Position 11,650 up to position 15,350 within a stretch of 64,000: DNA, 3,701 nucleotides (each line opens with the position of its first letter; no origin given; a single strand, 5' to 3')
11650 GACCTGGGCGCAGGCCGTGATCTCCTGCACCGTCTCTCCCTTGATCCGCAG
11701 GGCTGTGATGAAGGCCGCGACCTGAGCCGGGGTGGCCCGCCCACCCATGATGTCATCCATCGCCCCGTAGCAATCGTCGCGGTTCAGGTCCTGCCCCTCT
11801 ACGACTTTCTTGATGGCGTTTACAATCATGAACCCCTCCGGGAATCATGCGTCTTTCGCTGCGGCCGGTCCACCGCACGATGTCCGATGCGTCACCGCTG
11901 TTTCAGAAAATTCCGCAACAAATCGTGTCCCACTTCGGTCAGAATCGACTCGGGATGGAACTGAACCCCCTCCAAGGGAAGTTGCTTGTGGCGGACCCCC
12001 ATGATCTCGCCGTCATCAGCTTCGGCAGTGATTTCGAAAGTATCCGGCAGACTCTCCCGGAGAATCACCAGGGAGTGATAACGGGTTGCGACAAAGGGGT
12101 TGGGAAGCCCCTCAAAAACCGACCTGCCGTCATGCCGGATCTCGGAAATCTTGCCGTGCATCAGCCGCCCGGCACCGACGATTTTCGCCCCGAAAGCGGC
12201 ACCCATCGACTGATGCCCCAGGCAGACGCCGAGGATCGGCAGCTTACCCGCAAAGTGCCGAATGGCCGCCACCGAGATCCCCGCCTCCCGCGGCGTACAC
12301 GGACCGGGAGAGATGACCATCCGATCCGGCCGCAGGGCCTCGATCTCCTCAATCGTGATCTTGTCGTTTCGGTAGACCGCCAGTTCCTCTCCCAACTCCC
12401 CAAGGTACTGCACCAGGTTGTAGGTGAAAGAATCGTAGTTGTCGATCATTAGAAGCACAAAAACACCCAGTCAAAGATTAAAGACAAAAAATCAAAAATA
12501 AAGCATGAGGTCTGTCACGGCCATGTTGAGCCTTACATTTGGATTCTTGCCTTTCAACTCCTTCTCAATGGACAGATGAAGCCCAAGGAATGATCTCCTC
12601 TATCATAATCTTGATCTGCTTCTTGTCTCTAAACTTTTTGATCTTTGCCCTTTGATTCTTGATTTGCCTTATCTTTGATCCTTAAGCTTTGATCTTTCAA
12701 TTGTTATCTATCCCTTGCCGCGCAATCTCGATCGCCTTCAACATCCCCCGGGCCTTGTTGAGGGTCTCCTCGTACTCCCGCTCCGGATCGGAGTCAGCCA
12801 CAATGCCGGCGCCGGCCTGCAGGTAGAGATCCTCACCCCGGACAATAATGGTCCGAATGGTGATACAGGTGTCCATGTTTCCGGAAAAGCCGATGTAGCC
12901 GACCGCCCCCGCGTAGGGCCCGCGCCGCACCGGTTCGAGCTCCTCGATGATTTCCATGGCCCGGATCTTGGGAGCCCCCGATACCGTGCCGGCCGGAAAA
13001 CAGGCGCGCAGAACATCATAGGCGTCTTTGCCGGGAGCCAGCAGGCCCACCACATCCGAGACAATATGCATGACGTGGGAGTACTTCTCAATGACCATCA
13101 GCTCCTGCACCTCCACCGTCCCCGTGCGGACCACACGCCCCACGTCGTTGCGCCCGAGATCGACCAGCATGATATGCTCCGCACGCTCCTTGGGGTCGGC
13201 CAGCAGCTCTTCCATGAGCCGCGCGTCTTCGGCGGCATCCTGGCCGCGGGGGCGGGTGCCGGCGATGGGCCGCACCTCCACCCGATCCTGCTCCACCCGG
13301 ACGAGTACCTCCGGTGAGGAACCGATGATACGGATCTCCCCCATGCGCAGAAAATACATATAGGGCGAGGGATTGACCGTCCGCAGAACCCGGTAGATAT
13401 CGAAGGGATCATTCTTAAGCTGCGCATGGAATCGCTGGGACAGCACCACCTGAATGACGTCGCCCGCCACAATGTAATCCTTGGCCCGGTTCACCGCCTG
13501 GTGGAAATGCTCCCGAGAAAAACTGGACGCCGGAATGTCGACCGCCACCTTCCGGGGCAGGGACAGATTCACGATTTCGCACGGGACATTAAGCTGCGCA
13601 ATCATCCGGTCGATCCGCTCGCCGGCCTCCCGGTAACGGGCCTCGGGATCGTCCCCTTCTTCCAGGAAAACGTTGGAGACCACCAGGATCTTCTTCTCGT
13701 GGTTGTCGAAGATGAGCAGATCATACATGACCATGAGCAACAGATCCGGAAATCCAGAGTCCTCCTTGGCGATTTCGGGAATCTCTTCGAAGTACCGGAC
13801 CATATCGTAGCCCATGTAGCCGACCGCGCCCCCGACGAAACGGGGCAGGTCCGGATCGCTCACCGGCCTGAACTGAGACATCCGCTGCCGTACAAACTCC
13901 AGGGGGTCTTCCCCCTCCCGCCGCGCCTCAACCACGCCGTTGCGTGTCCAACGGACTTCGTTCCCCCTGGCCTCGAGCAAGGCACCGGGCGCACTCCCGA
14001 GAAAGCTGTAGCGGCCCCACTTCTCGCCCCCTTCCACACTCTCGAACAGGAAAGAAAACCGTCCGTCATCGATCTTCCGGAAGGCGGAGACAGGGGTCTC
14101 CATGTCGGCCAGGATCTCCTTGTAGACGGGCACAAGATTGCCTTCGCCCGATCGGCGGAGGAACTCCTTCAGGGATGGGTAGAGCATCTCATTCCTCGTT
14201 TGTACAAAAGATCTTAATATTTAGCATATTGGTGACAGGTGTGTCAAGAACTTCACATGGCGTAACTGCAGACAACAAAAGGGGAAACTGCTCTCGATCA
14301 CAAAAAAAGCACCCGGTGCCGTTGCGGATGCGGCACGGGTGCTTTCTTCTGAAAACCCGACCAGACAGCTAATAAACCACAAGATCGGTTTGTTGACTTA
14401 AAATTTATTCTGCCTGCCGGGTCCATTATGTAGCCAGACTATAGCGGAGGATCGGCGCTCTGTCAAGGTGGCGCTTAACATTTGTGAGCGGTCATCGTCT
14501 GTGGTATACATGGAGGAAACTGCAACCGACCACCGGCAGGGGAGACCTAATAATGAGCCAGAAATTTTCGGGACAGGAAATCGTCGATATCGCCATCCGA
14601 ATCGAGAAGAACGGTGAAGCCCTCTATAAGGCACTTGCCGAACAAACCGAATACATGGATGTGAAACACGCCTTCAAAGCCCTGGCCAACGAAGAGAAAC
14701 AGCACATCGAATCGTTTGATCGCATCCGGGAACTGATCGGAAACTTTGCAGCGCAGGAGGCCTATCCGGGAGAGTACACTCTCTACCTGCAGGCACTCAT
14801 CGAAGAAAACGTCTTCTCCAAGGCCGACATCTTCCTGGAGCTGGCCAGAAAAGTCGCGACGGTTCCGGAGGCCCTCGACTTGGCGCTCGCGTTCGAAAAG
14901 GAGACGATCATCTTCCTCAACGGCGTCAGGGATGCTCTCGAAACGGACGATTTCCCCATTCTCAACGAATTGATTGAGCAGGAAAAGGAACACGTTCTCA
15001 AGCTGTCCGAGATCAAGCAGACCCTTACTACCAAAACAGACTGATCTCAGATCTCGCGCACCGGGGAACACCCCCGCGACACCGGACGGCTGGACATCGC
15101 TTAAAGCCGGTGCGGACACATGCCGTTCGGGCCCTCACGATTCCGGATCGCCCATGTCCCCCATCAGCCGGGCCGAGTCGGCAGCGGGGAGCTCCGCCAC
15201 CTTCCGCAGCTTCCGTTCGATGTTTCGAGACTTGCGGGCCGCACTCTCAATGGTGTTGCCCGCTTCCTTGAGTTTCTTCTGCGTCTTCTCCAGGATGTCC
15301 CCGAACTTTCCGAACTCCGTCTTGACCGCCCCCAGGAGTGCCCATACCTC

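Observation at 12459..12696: Anomalous low-GC, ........-repeat-rich 238-bp spacer splitting trpE from trpG inside the trp operon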

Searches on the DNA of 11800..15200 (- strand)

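Call 13: search_rna_families(source=window, start=11800, end=15200, threshold=evalue, max_evalue=10)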
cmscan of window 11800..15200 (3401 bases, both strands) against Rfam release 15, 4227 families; matches with E-value up to 10: 3.
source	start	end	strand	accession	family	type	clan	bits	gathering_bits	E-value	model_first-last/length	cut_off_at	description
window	14300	14346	-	RF02847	Ref64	Gene; sRNA;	-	24.5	44.3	0.14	1-69/69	no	Enterococcus sRNA 64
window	13962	14004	-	RF02171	RFPL3-AS1_1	Gene; lncRNA;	-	16.2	70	0.92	1-88/88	no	RFPL3 antisense RNA 1 conserved region 1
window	14051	14186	-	RF02837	anti-hemB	Gene; sRNA;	-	14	49.5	9.1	1-81/81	no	Burkholderia RNA 7 (anti-hemB)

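Call 54: search_rna_families(sources=[L081, L082], threshold=evalue, max_evalue=1)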
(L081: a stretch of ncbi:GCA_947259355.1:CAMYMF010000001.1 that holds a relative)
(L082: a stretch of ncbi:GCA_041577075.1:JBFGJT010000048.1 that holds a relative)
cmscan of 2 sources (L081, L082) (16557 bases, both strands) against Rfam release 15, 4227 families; matches with E-value up to 1: 2.
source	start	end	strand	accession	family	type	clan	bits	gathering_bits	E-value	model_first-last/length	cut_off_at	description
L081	6891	7011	+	RF02175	SMAD5-AS1_3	Gene; lncRNA;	-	25.2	60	0.057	1-125/125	no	SMAD5 antisense RNA 1 conserved region 3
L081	2058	2099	+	RF00163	Hammerhead_1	Gene; ribozyme;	CL00010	21.4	34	0.43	1-45/45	no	Hammerhead ribozyme (type I)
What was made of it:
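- No T-box or any other Rfam hit in the spacer at E<=10 in the window or E<=1 in L081 and L082 (calls 13, 54).
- Tried and rejected: Rfam on L081 and L082 also gave nothing (call 54).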

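Call 63: search_dna_similar(query=window:12459-12696:-, collection=plasmids, mode=distant, max_evalue=0.01, max_rows=10)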
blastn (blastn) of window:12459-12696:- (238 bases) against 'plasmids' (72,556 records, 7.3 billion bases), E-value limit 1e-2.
No match.

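Call 64: search_dna_similar(query=window:12459-12696:-, collection=phages, mode=distant, max_evalue=0.01, max_rows=10)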
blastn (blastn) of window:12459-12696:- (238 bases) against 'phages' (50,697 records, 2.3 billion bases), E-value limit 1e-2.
No match.
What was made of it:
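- Tried and rejected: blastn against plasmids and phages: no match (calls 63, 64).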

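Call 76: build_rna_model(alignment_id=A5)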
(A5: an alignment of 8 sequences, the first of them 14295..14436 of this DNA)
Model R1 built from alignment A5 (8 sequences, 165 columns); structure: RNAalifold consensus.
model positions 144; base pairs 30; branch points 1; effective number of sequences 2.72; information 0.59 bits per position. Calibrated on 0.2 Mb of random sequence (short: E-values are rough).
structure used (alignment columns):
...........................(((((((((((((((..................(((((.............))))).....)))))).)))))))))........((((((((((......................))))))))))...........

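Call 77: search_with_rna_model(model_id=R1, sources=[window, L001, L002, L003, L004, L005, L006, L007, L008, L009, L010, L011, L012, L013, L014, L015, L016, L017, L018, L019, L020, L021, L022, L023, L024, L025, L026, L027, L028, L029, L030, L031, L032, L033, L034, L035, L036, L037, L038, L039, L040, L041, L042, L043, L044, L045, L046, L047, L048, L049, L050, L051, L052, L053, L054, L055, L056, L057, L058, L059, L060, L061, L062, L063, L064, L065, L066, L067, L068, L069, L070, L071, L072, L073, L074, L075, L076, L077, L078, L079, L080, L081, L082, L083, L084, L085, L086, L087, L088, L089, L090, L091, L092, L093], max_evalue=1, make_alignment=true)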
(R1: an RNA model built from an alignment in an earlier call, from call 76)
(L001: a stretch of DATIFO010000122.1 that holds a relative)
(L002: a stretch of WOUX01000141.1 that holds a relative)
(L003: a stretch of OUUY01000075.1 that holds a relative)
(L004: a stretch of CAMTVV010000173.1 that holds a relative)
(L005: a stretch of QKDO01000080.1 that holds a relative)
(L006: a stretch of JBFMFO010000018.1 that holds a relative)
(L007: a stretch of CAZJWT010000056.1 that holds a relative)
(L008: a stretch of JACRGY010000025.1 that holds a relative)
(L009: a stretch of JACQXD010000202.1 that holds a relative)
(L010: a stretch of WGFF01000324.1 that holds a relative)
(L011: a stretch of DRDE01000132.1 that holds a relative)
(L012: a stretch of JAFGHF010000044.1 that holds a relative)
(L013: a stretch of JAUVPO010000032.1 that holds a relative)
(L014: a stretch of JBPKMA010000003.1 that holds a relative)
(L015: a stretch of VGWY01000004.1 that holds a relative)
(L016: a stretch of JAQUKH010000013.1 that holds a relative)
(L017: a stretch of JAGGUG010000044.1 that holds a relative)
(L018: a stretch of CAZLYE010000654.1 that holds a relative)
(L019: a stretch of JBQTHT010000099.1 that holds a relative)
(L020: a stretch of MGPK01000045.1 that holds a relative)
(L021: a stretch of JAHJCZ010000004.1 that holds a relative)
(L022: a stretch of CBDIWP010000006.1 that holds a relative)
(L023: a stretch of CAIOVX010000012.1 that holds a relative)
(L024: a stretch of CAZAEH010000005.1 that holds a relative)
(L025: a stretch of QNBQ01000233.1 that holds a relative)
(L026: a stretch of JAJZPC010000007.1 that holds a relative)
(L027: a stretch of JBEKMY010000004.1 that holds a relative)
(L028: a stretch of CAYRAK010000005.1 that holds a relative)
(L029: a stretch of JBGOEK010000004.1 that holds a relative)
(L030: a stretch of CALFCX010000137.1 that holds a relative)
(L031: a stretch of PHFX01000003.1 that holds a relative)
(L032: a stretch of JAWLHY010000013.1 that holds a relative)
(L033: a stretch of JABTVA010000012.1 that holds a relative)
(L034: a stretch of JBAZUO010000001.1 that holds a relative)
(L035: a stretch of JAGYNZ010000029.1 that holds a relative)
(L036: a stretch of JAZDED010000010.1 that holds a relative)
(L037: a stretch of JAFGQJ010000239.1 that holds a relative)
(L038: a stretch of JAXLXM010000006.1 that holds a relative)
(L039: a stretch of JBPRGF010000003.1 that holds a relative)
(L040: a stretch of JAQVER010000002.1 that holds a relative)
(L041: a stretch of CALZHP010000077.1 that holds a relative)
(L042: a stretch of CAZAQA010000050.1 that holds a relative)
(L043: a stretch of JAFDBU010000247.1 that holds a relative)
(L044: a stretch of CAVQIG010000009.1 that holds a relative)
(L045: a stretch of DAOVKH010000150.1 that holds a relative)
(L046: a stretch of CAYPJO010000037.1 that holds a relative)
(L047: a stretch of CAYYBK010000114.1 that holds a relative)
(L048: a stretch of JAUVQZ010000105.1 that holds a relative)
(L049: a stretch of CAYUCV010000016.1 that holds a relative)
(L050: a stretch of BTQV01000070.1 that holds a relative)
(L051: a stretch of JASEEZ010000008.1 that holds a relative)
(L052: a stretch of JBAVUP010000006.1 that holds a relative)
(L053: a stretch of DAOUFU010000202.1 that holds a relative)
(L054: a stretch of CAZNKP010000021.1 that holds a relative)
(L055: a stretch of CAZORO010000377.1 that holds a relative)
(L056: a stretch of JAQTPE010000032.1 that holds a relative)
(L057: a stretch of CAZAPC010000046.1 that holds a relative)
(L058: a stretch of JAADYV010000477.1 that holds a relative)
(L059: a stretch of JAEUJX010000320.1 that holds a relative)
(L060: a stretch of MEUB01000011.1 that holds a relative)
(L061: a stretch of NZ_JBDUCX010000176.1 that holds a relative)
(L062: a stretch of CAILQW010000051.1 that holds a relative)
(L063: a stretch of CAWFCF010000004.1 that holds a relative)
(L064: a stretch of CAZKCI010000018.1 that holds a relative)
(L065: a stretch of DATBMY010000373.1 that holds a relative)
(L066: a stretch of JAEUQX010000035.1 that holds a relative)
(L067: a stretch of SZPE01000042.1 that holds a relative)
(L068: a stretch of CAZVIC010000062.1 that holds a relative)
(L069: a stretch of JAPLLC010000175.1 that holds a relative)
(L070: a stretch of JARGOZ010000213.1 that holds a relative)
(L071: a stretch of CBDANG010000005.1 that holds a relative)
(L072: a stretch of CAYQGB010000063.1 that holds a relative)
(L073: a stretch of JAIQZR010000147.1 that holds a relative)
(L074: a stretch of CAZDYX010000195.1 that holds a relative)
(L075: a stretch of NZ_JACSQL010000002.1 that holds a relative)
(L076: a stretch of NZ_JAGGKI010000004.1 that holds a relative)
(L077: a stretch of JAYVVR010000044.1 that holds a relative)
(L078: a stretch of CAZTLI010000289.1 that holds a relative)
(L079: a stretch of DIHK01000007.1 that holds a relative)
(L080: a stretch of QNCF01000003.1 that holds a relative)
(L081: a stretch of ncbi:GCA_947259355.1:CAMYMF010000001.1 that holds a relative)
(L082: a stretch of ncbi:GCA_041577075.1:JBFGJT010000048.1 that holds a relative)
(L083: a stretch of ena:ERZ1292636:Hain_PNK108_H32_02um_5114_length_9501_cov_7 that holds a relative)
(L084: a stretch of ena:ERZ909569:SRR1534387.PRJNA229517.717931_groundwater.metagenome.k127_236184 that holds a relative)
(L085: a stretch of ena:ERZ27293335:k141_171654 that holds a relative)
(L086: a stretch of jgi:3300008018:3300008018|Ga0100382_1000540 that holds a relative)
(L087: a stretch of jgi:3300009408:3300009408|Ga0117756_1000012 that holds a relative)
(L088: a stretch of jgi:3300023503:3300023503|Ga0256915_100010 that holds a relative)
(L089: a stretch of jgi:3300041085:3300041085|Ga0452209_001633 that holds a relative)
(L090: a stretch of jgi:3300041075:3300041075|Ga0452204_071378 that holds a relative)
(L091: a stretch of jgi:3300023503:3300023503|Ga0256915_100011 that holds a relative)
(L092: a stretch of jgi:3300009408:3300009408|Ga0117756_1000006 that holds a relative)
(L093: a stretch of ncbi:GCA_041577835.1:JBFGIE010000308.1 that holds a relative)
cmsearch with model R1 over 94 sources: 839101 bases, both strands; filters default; matches with E-value up to 1: 18.
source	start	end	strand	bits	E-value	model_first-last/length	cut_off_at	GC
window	14301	14443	-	143.2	2.7e-42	1-144/144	no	0.48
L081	3746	3887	+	142.6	4.1e-42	1-144/144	no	0.49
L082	1333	1474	+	140.4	2.1e-41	1-144/144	no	0.48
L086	3715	3858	+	132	1e-38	1-144/144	no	0.37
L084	3715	3858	+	132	1e-38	1-144/144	no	0.38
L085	3715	3858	+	132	1e-38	1-144/144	no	0.38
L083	937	1077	+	125.9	8.9e-37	1-144/144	no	0.35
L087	3733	3879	+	120.7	4e-35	1-144/144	no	0.52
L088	3733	3879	+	120.7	4e-35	1-144/144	no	0.52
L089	3773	3916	+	108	4.8e-31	1-144/144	no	0.48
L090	585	728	+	107.4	7.5e-31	1-144/144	no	0.48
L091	3718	3862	+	87.8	1.3e-24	1-144/144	no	0.44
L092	3718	3862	+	87.8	1.3e-24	1-144/144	no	0.44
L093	1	49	+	29.8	4.5e-06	92-144/144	5'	0.59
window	14263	14350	+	18.1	0.025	1-144/144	no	0.52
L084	3815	3852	-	15.9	0.13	101-138/144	no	0.55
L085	3815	3852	-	15.9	0.13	101-138/144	no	0.55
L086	3815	3852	-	15.9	0.13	101-138/144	no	0.55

Alignment A6: 18 matches aligned to the model, 170 columns, each read 5' to 3' on its own strand. Consensus structure (alignment columns), stored with it:
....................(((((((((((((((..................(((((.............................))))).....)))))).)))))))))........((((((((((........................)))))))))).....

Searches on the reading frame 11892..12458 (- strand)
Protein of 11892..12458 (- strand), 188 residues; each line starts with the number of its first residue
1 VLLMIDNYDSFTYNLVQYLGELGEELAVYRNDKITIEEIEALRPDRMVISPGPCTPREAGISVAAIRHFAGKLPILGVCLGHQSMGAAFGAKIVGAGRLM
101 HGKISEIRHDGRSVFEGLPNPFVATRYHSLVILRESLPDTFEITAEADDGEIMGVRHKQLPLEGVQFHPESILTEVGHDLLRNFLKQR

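Call 12: search_protein_families(library=ncbifam, proteins=[window:11892-12458:-])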
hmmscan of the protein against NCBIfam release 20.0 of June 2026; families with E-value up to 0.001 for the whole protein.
window:11892-12458:- (188 aa): 23 families
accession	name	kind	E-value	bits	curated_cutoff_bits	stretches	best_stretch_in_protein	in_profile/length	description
NF011201.0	PRK14607.1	equivalog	7.3e-96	321.9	670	1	1-187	1-188/534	bifunctional anthranilate synthase component II/anthranilate phosphoribosyltransferase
NF005799.0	PRK07649.1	equivalog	1e-94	315.6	327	1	1-187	1-187/195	aminodeoxychorismate/anthranilate synthase component II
NF005271.0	PRK06774.1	equivalog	3e-88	294.2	340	1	1-186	1-190/191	aminodeoxychorismate synthase component II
NF005946.0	PRK08007.1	equivalog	2.8e-87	291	332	1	1-186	1-186/187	aminodeoxychorismate synthase component 2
NF006462.0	PRK08857.1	equivalog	4.2e-85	284.2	345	1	1-187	1-192/193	aminodeoxychorismate/anthranilate synthase component II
TIGR00566.1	trpG_papA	subfamily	8e-85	283.5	121.05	1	1-186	1-191/192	glutamine amidotransferase of anthranilate synthase or aminodeoxychorismate synthase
NF005849.0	PRK07765.1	equivalog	4.1e-76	255.1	308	1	2-186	3-190/219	aminodeoxychorismate/anthranilate synthase component II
NF041322.1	Anth_synII_Halo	equivalog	8.3e-58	195.2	320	1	4-187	1-189/190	anthranilate synthase component II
NF010081.0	PRK13566.1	equivalog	2.4e-48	164.9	645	1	2-186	531-718/729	anthranilate synthase component I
NF007073.0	PRK09522.1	equivalog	7.1e-47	160.5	738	1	2-185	4-187/531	bifunctional anthranilate synthase glutamate amidotransferase component TrpG/anthranilate phosphoribosyltransferase TrpD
TIGR01815.1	TrpE-clade3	equivalog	9.1e-44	149.5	739.15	1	2-183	519-703/717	anthranilate synthase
NF005367.0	PRK06895.1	equivalog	9.5e-44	149.6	265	1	2-187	4-188/190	anthranilate synthase component II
TIGR01823.1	PabB-fungal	equivalog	8.7e-35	120.1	442.55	1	2-186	8-202/742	aminodeoxychorismate synthase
NF004169.0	PRK05637.1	equivalog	6.7e-28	97.7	332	1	3-183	6-201/210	anthranilate synthase component II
TIGR00888.1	guaA_Nterm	equivalog_domain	1.5e-27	96.2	172.15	1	3-186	2-182/188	glutamine-hydrolyzing GMP synthase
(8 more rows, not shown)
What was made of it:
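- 11892..12458 (-): trpG (glutamine amidotransferase component II). TIGR00566, 283 bits (call 12)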

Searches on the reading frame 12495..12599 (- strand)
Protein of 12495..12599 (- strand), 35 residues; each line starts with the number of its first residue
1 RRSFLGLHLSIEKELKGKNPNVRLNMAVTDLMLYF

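Call 42: search_protein_families(library=pfam, max_evalue=10, proteins=[window:12495-12599:-])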
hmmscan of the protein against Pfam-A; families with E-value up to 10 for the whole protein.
seq(35 aa): 0 families
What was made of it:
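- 12508..12609 (-): Unique core with no repeats. It is the best-conserved part of the spacer among the window, L081 and L082. No Pfam hit for its reading frames (call 42).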
